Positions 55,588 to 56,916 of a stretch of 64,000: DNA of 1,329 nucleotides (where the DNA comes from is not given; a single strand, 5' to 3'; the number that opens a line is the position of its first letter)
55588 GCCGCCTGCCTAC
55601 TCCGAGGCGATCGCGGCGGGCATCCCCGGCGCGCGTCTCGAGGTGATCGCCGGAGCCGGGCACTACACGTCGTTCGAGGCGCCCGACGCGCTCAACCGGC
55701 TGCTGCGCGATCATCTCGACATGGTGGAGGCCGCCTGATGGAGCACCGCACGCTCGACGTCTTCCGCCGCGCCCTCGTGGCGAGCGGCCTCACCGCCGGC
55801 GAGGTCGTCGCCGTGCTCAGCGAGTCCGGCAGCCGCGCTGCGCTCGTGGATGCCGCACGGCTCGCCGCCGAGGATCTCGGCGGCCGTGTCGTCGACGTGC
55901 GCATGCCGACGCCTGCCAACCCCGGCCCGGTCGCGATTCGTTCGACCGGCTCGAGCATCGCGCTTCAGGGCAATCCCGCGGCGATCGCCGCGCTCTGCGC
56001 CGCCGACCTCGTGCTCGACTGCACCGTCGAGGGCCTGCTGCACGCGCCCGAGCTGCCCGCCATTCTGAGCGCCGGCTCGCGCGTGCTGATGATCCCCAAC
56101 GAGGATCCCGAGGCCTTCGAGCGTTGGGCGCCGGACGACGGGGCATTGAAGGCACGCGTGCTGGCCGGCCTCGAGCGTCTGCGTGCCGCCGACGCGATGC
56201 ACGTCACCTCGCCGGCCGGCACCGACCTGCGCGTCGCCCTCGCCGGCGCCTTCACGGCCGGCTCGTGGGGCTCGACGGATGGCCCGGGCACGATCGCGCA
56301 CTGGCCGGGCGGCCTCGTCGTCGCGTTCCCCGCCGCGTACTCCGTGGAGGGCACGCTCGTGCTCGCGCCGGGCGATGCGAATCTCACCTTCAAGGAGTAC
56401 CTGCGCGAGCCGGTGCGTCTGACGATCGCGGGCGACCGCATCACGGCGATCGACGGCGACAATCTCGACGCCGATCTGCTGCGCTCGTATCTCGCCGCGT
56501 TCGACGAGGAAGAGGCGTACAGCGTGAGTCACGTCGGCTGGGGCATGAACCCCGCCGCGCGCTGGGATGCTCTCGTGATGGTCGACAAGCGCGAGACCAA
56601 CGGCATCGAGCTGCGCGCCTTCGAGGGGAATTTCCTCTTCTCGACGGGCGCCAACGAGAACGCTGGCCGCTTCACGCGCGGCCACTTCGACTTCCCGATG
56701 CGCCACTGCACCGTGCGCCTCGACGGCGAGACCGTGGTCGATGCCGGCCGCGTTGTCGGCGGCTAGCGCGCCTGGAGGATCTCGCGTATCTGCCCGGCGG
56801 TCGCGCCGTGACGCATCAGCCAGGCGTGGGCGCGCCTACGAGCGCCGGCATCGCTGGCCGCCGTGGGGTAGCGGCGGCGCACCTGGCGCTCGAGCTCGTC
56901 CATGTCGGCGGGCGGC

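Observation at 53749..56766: NicD/NicX-like 2,5-dihydroxypyridine ring-opening module behind a permease and an ACAD-fold flavoenzyme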

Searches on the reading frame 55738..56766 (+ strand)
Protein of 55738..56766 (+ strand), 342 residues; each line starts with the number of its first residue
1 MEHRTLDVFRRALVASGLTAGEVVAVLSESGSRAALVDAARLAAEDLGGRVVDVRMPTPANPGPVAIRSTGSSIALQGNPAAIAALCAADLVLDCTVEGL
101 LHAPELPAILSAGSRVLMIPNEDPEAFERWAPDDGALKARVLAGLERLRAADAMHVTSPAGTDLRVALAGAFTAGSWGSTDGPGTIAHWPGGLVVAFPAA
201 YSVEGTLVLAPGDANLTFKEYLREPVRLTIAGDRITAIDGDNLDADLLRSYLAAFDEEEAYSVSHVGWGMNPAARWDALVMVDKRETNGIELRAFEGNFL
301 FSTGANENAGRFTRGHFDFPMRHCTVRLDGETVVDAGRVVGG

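Call 6: search_protein_families(library=pfam, proteins=[window:55738-56766:+])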
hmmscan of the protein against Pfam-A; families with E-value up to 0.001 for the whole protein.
window:55738-56766:+ (342 aa): 0 families

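Call 7: search_solved_structures(query=window:55738-56766:+, max_evalue=0.01, show_alignments=2)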
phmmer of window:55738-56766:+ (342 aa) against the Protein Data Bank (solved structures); distinct sequences matched with E-value up to 0.01: 26.
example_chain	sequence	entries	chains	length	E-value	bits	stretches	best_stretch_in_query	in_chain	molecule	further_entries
7cn3_A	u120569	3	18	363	2.7e-62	214.2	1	7-340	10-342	2,5-dihydroxypyridine 5,6-dioxygenase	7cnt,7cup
4osk_A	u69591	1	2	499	2.5e-07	33.6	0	15-39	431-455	Hax3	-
3v6p_A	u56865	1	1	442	5e-06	29.3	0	14-42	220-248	dHax3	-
6jtq_A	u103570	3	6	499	1e-05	28.3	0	14-42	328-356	TAL effector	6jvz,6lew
6jw3_A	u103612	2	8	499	1.8e-05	27.5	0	14-42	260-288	TAL effector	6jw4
4gjr_A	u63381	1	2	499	2.1e-05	27.2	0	15-42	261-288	Hax3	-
3v6t_A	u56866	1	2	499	2.1e-05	27.2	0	15-42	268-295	dHax3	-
4gjp_A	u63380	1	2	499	2.3e-05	27.1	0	15-39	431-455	Hax3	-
6jw5_A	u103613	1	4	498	2.3e-05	27.1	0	15-43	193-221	TAL effector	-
4osj_A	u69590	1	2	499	2.8e-05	26.8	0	15-42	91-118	Hax3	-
6jw0_A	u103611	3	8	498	3.2e-05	26.6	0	15-43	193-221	TAL effector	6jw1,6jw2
4osr_A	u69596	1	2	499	3.5e-05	26.5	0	15-39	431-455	Hax3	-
4oss_A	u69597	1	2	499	3.5e-05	26.5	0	15-39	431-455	Hax3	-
4osz_A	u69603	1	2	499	3.9e-05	26.3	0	15-39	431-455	Hax3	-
4osl_A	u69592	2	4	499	4e-05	26.3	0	14-39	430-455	Hax3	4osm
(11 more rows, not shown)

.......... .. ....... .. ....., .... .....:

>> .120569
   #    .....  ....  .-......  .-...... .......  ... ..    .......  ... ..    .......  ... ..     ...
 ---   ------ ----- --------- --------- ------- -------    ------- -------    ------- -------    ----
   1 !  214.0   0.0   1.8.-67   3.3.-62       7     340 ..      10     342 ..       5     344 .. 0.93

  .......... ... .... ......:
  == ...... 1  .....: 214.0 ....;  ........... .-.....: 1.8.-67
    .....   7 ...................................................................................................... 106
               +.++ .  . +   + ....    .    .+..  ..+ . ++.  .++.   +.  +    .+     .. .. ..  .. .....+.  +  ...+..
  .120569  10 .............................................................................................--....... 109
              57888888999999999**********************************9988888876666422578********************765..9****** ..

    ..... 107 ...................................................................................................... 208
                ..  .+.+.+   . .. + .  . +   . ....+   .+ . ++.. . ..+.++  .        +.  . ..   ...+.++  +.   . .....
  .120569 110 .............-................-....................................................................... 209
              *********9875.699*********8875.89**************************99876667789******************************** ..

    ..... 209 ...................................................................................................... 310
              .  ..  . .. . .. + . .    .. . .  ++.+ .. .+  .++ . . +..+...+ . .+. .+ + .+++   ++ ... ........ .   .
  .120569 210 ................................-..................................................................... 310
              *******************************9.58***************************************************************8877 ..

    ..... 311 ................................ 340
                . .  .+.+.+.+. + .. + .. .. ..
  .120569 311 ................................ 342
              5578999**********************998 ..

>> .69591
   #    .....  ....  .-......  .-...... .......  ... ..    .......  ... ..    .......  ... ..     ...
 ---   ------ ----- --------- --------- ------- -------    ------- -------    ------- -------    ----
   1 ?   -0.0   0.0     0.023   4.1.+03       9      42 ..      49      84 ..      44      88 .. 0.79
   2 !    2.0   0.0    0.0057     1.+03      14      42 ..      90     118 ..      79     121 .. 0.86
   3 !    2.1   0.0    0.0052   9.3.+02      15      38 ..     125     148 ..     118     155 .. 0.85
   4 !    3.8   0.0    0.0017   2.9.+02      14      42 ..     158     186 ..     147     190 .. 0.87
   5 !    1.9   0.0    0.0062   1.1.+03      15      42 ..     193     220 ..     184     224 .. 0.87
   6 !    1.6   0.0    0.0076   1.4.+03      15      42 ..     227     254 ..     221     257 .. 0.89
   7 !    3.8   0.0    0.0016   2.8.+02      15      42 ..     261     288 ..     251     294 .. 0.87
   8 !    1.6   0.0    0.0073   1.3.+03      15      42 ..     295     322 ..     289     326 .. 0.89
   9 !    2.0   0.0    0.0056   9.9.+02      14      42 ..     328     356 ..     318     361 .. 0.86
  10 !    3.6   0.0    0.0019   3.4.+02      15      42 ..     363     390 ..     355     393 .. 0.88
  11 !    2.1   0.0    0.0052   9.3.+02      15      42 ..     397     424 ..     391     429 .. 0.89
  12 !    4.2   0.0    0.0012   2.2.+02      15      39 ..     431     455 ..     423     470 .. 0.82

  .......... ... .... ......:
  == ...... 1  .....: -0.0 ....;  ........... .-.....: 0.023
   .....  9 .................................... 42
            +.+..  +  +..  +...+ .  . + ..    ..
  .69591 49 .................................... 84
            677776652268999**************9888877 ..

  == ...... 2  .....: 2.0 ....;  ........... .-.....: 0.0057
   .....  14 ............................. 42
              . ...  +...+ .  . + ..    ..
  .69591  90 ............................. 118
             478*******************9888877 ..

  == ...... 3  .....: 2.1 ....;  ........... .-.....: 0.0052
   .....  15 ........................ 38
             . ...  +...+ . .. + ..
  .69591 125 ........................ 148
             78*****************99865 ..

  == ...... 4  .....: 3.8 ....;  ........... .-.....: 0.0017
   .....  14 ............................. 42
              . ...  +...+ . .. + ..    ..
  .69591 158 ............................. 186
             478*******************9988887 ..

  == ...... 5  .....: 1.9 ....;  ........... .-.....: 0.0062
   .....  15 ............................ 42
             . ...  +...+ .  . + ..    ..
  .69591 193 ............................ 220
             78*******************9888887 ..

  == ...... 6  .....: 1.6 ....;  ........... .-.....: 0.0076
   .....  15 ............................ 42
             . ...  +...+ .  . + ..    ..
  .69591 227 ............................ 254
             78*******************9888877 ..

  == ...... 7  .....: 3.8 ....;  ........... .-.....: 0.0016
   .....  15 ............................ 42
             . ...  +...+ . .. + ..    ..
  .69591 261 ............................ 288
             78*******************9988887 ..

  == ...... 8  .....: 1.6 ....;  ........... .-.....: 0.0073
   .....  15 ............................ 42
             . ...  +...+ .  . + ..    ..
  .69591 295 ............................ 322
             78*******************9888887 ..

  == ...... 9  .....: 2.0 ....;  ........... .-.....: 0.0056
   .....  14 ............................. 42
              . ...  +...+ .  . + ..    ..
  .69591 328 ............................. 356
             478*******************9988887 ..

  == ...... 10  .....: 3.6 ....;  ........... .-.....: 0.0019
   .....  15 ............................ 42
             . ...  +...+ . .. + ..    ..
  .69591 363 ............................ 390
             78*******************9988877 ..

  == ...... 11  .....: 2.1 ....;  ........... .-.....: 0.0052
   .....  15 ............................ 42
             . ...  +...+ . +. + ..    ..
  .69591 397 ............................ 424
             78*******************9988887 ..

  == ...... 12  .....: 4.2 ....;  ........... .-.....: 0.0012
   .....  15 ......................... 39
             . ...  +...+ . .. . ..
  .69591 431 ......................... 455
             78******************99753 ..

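Call 8: search_protein_families(library=ncbifam, proteins=[window:55738-56766:+], max_evalue=0.00001)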
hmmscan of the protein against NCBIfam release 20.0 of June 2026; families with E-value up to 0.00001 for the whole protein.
window:55738-56766:+ (342 aa): 0 families

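Call 10: find_encoding_contigs(protein=window:55738-56766:+, flank=10000, max_places=6)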
Protein window:55738-56766:+ (342 aa): no gene with exactly this product is on record in the collection.

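Call 11: find_homologous_proteins(query=window:55738-56766:+, max_evalue=1e-10)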
Query window:55738-56766:+ (342 aa): 5833 proteins with E <= 1e-10 among 8000 candidates; the best 120 are listed.
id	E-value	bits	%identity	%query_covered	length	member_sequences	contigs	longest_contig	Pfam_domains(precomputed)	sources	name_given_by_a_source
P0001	6.8e-203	691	92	100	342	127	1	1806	PF26233.1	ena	-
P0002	1.3e-197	674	89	100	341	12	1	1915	PF26233.1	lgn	-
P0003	4.0e-196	669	90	99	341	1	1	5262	PF26233.1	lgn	-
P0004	1.5e-192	657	89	99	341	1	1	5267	PF26233.1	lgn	-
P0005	1.4e-190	651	87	99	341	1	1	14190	PF26233.1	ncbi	-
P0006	1.7e-190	651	87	99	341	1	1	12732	PF26233.1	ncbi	ncbi:MAG: peptidase M29 [Gaiellales bacterium]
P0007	2.8e-188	643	85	100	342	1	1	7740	PF26233.1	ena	-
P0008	1.8e-187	641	89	100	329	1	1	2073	PF26233.1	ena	-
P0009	6.3e-186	636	84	100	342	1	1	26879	PF26233.1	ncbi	ncbi:MAG: peptidase M29 [Gaiellales bacterium]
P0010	5.7e-185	632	85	100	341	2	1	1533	PF26233.1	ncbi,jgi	jgi:2,5-dihydroxypyridine 5,6-dioxygenase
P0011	3.4e-182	623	83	100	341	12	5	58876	PF26233.1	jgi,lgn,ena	jgi:2,5-dihydroxypyridine 5,6-dioxygenase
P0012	3.7e-182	623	84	100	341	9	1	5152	PF26233.1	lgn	-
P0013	4.7e-181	620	82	100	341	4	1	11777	PF26233.1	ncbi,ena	-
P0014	3.9e-179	613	82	99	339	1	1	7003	PF26233.1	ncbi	-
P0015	2.7e-178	610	83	99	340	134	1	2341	PF26233.1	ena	-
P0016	5.3e-167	573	77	99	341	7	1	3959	PF26233.1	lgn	-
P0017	9.9e-166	569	77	100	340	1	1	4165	PF26233.1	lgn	-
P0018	1.5e-164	565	77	100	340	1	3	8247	PF26233.1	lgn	-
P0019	1.7e-159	549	75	99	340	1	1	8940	PF26233.1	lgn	-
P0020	6.0e-159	547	76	99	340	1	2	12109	PF26233.1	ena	-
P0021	6.2e-152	524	71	99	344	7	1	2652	PF26233.1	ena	-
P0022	9.1e-152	523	73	100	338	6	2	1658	PF26233.1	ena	-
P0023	9.2e-147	507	70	100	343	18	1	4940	PF26233.1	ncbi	-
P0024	5.2e-146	504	69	99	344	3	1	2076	PF26233.1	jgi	jgi:2,5-dihydroxypyridine 5,6-dioxygenase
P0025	1.6e-144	499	70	99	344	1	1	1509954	PF26233.1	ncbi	-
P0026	1.7e-144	499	68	99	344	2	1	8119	PF26233.1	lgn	-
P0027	1.6e-143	496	69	100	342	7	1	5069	PF26233.1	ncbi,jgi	jgi:2,5-dihydroxypyridine 5,6-dioxygenase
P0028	9.8e-141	487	69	98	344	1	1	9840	PF26233.1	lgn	-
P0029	3.3e-139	482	69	99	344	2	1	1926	PF26233.1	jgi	jgi:2,5-dihydroxypyridine 5,6-dioxygenase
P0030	9.7e-136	471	67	99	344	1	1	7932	PF26233.1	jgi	jgi:2,5-dihydroxypyridine 5,6-dioxygenase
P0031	2.0e-135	470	67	99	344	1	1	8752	PF26233.1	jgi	jgi:2,5-dihydroxypyridine 5,6-dioxygenase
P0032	5.1e-135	468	64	100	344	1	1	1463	PF26233.1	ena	-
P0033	1.1e-134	467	65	99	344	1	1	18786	PF26233.1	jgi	jgi:2,5-dihydroxypyridine 5,6-dioxygenase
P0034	4.9e-134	465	67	99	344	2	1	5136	PF26233.1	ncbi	-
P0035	5.1e-134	465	66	99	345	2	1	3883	PF26233.1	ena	-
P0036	5.5e-134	465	67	99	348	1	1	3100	PF26233.1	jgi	jgi:2,5-dihydroxypyridine 5,6-dioxygenase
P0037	7.5e-134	464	66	99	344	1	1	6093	PF26233.1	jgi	jgi:2,5-dihydroxypyridine 5,6-dioxygenase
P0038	1.0e-133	464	66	99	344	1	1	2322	PF26233.1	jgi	jgi:2,5-dihydroxypyridine 5,6-dioxygenase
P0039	1.5e-133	463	67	99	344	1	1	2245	PF26233.1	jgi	jgi:2,5-dihydroxypyridine 5,6-dioxygenase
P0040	3.0e-133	462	65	99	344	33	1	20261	PF26233.1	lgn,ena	-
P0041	7.1e-133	461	66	98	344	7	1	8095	PF26233.1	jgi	jgi:2,5-dihydroxypyridine 5,6-dioxygenase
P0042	7.1e-133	461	65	99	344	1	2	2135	PF26233.1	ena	-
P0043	1.0e-132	461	67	97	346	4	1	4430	PF26233.1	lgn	-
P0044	1.0e-132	461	67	99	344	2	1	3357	PF26233.1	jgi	jgi:2,5-dihydroxypyridine 5,6-dioxygenase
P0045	1.0e-132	461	67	99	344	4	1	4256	PF26233.1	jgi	jgi:2,5-dihydroxypyridine 5,6-dioxygenase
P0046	1.2e-132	460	66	99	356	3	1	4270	PF26233.1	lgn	-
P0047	1.5e-132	460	66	99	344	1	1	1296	PF26233.1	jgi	jgi:2,5-dihydroxypyridine 5,6-dioxygenase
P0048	3.5e-132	459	65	99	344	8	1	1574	PF26233.1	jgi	-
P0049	3.8e-132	459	66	99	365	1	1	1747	PF26233.1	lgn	-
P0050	4.4e-132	459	65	97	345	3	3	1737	PF26233.1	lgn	-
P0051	4.4e-132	459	65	98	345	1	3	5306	PF26233.1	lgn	-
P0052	5.3e-132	458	66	99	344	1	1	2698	PF26233.1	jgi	jgi:2,5-dihydroxypyridine 5,6-dioxygenase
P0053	6.1e-132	458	65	97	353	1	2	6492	PF26233.1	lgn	-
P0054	6.3e-132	458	66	99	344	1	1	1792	PF26233.1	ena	-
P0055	8.0e-132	458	64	99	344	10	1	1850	PF26233.1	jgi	jgi:2,5-dihydroxypyridine 5,6-dioxygenase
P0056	8.7e-132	458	65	99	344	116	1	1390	PF26233.1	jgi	-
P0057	9.1e-132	458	63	99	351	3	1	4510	PF26233.1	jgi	jgi:2,5-dihydroxypyridine 5,6-dioxygenase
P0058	9.5e-132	457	64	99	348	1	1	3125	PF26233.1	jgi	jgi:2,5-dihydroxypyridine 5,6-dioxygenase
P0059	1.0e-131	457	66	99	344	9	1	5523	PF26233.1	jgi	jgi:2,5-dihydroxypyridine 5,6-dioxygenase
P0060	1.2e-131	457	66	99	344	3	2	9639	PF26233.1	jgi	jgi:2,5-dihydroxypyridine 5,6-dioxygenase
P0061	1.3e-131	457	65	99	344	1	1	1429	PF26233.1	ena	-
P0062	1.9e-131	456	66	99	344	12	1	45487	PF26233.1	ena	-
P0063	2.0e-131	456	64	99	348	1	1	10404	PF26233.1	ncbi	-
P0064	2.2e-131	456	65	99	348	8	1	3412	PF26233.1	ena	-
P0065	4.0e-131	455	65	99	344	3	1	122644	PF26233.1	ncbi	-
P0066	5.8e-131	455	64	99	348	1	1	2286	PF26233.1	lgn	-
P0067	6.2e-131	455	65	97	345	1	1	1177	PF26233.1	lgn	-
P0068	6.4e-131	455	65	99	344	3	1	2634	PF26233.1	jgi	jgi:2,5-dihydroxypyridine 5,6-dioxygenase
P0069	7.9e-131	454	65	99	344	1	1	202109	PF26233.1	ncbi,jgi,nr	ncbi:MAG TPA: hypothetical protein VFD90_01665 [Gaiellales bacterium]|jgi:2,5-dihydroxypyridine 5,6-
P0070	1.1e-130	454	64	99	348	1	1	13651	PF26233.1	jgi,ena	jgi:2,5-dihydroxypyridine 5,6-dioxygenase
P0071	1.2e-130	454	65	99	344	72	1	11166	PF26233.1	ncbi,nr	ncbi:MAG: 2,5-dihydroxypyridine 5,6-dioxygenase [Gaiellales bacterium]|nr:2,5-dihydroxypyridine 5,6-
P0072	1.4e-130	454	65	99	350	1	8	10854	PF26233.1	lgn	-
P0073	1.5e-130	454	64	99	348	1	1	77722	PF26233.1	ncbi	-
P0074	2.5e-130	453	65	99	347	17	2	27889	PF26233.1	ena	-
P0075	2.6e-130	453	63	99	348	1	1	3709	PF26233.1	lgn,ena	-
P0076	2.7e-130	453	64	99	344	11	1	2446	PF26233.1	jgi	jgi:2,5-dihydroxypyridine 5,6-dioxygenase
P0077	2.7e-130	453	64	99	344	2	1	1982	PF26233.1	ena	-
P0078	3.2e-130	452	65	99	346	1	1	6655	PF26233.1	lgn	-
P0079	3.3e-130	452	64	98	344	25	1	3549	PF26233.1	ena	-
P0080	3.4e-130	452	66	99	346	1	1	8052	PF26233.1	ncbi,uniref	ncbi:peptidase M29 [Ilumatobacter sp.]|uniref:peptidase M29 n=1 Tax=Ilumatobacter sp. TaxID=1967498 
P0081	3.7e-130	452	65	99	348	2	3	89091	PF26233.1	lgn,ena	-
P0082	4.3e-130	452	66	97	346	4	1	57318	PF26233.1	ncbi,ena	-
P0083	4.4e-130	452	64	99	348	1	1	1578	PF26233.1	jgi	jgi:2,5-dihydroxypyridine 5,6-dioxygenase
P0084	4.4e-130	452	66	99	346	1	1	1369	PF26233.1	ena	-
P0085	4.8e-130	452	64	99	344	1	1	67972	PF26233.1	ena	-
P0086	4.9e-130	452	65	99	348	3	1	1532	PF26233.1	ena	-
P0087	5.3e-130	452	66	95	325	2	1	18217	PF26233.1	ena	-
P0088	6.0e-130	452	62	100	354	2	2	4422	PF26233.1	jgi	jgi:2,5-dihydroxypyridine 5,6-dioxygenase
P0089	8.8e-130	451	64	99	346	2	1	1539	PF26233.1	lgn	-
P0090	8.8e-130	451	63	99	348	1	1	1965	PF26233.1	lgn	-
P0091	9.1e-130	451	63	99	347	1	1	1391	PF26233.1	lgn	-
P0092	1.1e-129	451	65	99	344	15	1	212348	PF26233.1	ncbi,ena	-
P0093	1.1e-129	451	64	99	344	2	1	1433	PF26233.1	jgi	jgi:2,5-dihydroxypyridine 5,6-dioxygenase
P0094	1.2e-129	451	64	97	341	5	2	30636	PF26233.1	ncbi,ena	-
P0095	1.2e-129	451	65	99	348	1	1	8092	PF26233.1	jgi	jgi:2,5-dihydroxypyridine 5,6-dioxygenase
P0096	1.2e-129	451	65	99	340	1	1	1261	PF26233.1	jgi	jgi:2,5-dihydroxypyridine 5,6-dioxygenase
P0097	1.3e-129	450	64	99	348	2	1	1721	PF26233.1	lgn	-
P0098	1.6e-129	450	65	98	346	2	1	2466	PF26233.1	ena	-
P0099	1.9e-129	450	63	99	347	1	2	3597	PF26233.1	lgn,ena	-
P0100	2.9e-129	449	64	99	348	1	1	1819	PF26233.1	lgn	-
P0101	2.9e-129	449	64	98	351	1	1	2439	PF26233.1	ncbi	-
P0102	3.1e-129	449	63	99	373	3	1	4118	PF26233.1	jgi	jgi:2,5-dihydroxypyridine 5,6-dioxygenase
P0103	3.7e-129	449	65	99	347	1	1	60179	PF26233.1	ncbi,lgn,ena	-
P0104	4.1e-129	449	66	99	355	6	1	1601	PF26233.1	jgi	-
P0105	4.2e-129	449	66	97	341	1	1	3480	PF26233.1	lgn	-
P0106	4.4e-129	449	65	99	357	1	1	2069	PF26233.1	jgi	jgi:2,5-dihydroxypyridine 5,6-dioxygenase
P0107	4.4e-129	449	64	97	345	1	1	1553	PF26233.1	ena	-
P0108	4.8e-129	449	65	99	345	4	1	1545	PF26233.1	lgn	-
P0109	4.8e-129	449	64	99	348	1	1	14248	PF26233.1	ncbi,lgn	-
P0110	5.0e-129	449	64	99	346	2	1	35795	PF26233.1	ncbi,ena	-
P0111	5.0e-129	449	67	94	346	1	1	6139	PF26233.1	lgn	-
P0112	5.8e-129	448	64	99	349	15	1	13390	PF26233.1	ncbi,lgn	-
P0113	6.2e-129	448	65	99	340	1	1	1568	PF26233.1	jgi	-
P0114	6.5e-129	448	64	99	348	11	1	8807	PF26233.1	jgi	-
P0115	7.8e-129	448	65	99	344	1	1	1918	PF26233.1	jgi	jgi:2,5-dihydroxypyridine 5,6-dioxygenase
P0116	8.5e-129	448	65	97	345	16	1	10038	PF26233.1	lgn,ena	-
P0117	8.9e-129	448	67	92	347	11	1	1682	PF26233.1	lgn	-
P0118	9.0e-129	448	64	99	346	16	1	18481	PF26233.1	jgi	jgi:2,5-dihydroxypyridine 5,6-dioxygenase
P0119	9.3e-129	448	65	97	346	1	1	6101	PF26233.1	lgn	-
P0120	1.3e-128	447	63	98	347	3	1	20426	PF26233.1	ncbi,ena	-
